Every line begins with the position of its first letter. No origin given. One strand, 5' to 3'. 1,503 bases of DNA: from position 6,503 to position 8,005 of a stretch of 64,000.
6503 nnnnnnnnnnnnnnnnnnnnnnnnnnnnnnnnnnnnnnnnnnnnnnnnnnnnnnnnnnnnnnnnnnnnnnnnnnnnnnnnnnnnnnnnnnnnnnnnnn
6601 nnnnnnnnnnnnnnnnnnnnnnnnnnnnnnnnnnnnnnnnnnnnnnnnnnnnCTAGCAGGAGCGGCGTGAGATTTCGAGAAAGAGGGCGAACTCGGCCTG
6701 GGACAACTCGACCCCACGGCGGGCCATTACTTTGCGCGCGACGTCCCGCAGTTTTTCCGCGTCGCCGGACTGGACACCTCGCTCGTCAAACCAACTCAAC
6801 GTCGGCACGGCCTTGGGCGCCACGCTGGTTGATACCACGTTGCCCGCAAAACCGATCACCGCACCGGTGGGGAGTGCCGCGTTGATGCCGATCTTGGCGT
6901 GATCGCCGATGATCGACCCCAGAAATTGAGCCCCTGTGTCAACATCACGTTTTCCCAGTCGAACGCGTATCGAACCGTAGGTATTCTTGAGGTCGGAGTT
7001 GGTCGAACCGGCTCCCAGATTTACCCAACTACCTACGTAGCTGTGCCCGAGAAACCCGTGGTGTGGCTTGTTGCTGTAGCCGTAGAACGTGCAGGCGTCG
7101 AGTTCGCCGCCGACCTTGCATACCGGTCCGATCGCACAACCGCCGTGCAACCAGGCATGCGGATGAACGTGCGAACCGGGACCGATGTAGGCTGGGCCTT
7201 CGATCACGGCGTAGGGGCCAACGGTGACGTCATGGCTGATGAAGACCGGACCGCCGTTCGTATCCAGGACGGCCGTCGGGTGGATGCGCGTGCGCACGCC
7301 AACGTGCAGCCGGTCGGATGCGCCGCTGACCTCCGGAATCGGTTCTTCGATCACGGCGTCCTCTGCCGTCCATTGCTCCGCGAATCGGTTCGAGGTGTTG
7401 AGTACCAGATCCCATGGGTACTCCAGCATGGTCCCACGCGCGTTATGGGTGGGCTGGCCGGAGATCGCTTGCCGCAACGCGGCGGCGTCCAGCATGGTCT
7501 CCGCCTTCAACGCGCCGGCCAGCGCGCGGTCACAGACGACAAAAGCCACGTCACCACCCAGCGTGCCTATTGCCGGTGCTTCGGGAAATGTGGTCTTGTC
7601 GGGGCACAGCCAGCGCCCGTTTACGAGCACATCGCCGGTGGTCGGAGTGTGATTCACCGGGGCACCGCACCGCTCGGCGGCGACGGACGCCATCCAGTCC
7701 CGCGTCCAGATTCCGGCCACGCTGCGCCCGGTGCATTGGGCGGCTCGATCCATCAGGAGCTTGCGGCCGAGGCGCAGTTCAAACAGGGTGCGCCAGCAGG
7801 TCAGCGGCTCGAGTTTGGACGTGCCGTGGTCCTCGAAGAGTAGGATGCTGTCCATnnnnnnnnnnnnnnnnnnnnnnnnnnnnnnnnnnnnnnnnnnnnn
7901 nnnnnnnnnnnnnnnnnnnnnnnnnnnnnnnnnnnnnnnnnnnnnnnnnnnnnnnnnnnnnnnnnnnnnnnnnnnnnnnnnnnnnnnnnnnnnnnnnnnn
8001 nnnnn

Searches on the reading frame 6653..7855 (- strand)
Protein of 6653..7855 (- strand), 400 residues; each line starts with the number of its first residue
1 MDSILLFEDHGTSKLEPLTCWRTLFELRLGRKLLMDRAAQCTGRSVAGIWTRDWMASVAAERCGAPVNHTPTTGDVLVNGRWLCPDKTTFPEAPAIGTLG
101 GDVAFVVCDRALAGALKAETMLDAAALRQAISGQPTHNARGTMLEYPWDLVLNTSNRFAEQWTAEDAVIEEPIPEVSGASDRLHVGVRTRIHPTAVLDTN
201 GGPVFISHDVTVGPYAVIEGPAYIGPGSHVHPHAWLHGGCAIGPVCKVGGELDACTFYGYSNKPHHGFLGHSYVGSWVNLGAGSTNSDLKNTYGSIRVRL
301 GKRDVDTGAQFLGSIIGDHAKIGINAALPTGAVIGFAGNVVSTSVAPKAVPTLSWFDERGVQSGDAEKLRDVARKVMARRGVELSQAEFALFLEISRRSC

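Call 18: find_encoding_contigs(protein=window:6653-7855:-, flank=3000, max_places=10)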
Protein window:6653-7855:- (400 aa): 3 contigs read that carry it; 2 places shown.
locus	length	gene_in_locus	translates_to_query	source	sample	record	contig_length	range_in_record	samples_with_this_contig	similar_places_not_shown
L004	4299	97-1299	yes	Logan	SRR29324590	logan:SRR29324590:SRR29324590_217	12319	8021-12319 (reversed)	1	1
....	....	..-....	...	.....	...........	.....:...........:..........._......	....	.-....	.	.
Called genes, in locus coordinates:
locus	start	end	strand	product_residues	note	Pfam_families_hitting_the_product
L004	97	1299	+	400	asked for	PF13562:NTP_transf_4, PF00132:Hexapep (weak)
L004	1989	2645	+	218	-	-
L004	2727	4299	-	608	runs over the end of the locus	PF04055:Radical_SAM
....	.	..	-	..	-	?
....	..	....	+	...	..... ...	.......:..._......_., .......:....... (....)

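Call 29: find_homologous_proteins(query=window:6653-7855:-, max_evalue=1e-30)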
Query window:6653-7855:- (400 aa): 3198 proteins with E <= 1e-30 among 8000 candidates; the best 120 are listed.
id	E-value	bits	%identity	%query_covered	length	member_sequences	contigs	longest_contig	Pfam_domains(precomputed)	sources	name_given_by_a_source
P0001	2.0e-274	928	100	100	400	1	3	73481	PF00132.31,PF13562.12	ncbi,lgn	ncbi:MAG: putative sugar nucleotidyl transferase [Phycisphaerae bacterium]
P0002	3.9e-205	700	74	100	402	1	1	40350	PF00132.31,PF13562.12,PF25084.2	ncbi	-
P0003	5.4e-150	518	56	100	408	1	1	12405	PF00132.31,PF13562.12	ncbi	-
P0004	1.1e-148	514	57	100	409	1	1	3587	PF00132.31,PF13562.12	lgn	-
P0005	1.6e-147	510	54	100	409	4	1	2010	PF00132.31,PF13562.12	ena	-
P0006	4.4e-147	508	54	100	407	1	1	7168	PF00132.31,PF13562.12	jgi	-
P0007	3.5e-146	505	53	100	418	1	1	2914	PF00132.31,PF13562.12,PF25084.2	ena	-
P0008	3.5e-146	505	54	100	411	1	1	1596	PF00132.31,PF13562.12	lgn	-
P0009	4.1e-146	505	56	100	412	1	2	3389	PF00132.31,PF13562.12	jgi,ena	-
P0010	4.5e-146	505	53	99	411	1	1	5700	PF00132.31,PF13562.12,PF25087.2,PF25084.2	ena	-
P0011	6.8e-146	504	53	100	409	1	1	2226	PF00132.31,PF13562.12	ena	-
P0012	3.6e-145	502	55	99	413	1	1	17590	PF00132.31,PF13562.12,PF25084.2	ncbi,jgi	ncbi:MAG: putative sugar nucleotidyl transferase [Phycisphaerae bacterium]|jgi:UDP-N-acetylglucosami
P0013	5.2e-145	502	54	100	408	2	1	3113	PF00132.31,PF13562.12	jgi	jgi:UDP-N-acetylglucosamine diphosphorylase/glucosamine-1-phosphate N-acetyltransferase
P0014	5.8e-145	501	55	100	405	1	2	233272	PF00132.31,PF13562.12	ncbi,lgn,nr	ncbi:MAG: hypothetical protein J5J06_08290 [Phycisphaerae bacterium]|nr:hypothetical protein [Phycis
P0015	1.1e-144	500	52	99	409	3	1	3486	PF00132.31,PF13562.12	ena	-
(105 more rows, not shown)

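Call 30: find_encoding_contigs(protein=P0002, flank=10000, max_places=5)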
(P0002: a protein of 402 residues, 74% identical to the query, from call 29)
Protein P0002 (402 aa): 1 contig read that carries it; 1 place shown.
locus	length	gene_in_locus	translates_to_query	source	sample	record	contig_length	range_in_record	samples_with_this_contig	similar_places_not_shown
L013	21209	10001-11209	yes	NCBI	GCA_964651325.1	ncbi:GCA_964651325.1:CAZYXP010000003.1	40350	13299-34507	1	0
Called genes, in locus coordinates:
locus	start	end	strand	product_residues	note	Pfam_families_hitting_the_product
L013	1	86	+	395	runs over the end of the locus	PF03033:Glyco_transf_28, PF04101:Glyco_tran_28_C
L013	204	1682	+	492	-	PF01225:Mur_ligase, PF08245:Mur_ligase_M, PF02875:Mur_ligase_C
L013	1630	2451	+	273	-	PF01565:FAD_binding_4, PF02873:MurB_C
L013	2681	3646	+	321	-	PF01820:Dala_Dala_lig_N, PF02655:ATP-grasp_3 (weak), PF07478:Dala_Dala_lig_C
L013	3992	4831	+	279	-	-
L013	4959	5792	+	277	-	-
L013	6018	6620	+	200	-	-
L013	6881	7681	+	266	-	PF01261:AP_endonuc_2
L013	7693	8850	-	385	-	PF00512:HisKA, PF02518:HATPase_c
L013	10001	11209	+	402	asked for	PF13562:NTP_transf_4, PF25084:LbH_EIF2B (faint), PF00132:Hexapep (faint)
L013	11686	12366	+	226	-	-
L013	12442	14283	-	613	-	PF04055:Radical_SAM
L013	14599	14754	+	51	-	-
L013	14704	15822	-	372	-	PF03279:Lip_A_acyltrans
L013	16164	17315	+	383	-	PF13795:HupE_UreJ_2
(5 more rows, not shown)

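Call 71: list_cluster_members(proteins=[L016:909-1379:-, L017:9344-9952:-, L019:1328-3847:+, P0002, P0001])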
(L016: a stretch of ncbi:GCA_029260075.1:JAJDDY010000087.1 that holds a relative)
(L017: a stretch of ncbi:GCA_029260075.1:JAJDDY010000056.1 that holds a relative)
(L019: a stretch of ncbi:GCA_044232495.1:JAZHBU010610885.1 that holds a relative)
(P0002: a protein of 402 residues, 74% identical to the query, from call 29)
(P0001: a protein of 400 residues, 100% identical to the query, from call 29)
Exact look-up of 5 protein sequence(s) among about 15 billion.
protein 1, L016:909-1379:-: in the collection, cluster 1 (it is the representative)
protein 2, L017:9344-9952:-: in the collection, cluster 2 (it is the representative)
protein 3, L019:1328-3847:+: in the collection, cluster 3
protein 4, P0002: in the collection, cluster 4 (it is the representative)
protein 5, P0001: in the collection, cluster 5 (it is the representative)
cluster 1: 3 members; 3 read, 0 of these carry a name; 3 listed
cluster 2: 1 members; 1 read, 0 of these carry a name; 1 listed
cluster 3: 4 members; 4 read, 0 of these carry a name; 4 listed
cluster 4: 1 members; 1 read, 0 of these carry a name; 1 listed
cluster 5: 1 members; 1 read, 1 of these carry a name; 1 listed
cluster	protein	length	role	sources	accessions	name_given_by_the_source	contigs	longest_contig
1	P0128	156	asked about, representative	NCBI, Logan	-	-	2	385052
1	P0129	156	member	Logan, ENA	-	-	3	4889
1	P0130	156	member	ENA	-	-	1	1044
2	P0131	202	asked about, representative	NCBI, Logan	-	-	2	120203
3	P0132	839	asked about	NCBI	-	-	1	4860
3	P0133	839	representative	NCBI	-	-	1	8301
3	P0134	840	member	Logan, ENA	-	-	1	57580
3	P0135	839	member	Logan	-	-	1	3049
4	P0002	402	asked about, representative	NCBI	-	-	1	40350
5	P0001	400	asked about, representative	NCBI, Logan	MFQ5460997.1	MAG: putative sugar nucleotidyl transferase [Phycisphaerae bacterium]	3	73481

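Call 95: find_encoding_contigs(protein=P0001, flank=10000, max_places=3)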
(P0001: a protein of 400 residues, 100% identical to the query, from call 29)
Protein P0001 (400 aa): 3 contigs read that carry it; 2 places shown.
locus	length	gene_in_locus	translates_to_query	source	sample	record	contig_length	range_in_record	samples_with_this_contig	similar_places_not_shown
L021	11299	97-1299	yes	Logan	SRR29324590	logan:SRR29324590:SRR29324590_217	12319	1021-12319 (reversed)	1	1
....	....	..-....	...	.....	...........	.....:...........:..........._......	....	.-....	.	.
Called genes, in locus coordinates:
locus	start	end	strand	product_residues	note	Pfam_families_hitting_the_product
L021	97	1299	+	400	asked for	PF13562:NTP_transf_4, PF00132:Hexapep (weak)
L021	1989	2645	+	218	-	-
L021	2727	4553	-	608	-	PF04055:Radical_SAM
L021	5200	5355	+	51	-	-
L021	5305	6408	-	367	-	PF03279:Lip_A_acyltrans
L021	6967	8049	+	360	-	PF13795:HupE_UreJ_2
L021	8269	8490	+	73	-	PF04023:FeoA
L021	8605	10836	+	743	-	PF01926:MMR_HSR1, PF02421:FeoB_N, PF07670:Gate, PF07664:FeoB_C, PF07670:Gate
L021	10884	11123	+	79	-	-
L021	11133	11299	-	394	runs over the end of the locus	?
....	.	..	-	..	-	?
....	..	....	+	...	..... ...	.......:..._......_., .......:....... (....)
